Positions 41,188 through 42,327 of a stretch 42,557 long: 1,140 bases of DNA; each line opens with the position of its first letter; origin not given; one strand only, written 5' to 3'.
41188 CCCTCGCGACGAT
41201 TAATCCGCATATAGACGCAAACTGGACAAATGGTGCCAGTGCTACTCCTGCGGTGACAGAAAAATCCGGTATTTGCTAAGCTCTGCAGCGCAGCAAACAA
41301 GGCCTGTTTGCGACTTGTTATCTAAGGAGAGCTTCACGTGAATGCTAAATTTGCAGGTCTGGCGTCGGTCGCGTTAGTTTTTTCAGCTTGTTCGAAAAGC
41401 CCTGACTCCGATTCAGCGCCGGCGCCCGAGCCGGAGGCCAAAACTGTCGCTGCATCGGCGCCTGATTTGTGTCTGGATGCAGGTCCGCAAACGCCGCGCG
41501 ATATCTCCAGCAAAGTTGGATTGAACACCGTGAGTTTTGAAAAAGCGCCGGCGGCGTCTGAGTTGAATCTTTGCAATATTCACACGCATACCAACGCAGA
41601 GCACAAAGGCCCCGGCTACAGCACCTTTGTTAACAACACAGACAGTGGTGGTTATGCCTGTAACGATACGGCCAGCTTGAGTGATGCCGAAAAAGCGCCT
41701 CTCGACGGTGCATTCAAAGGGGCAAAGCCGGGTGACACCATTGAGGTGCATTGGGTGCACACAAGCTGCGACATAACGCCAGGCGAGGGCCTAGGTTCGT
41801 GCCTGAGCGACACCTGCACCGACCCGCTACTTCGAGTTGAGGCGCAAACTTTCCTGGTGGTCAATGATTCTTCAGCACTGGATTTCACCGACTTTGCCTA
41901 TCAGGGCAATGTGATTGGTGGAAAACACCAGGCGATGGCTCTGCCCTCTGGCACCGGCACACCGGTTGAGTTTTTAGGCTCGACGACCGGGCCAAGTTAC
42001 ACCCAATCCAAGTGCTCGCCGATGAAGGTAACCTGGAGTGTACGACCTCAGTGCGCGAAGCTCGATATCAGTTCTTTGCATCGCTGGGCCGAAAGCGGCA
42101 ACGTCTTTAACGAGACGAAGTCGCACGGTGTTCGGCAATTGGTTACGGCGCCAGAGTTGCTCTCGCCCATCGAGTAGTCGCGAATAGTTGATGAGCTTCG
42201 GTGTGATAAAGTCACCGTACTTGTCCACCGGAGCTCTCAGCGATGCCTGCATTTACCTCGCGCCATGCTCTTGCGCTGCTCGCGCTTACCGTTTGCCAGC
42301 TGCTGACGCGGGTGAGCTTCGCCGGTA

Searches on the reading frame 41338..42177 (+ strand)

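Call 8: search_protein_families(library=pfam, proteins=[window:41338-42177:+], max_evalue=0.001)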
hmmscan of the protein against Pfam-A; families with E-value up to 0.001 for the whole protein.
window:41338-42177:+ (279 aa): 1 family
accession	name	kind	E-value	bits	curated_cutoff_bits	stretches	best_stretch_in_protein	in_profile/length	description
PF10563.14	CA_like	-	6e-64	215.9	26.3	1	74-246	2-181/181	Delta carbonic anhydrase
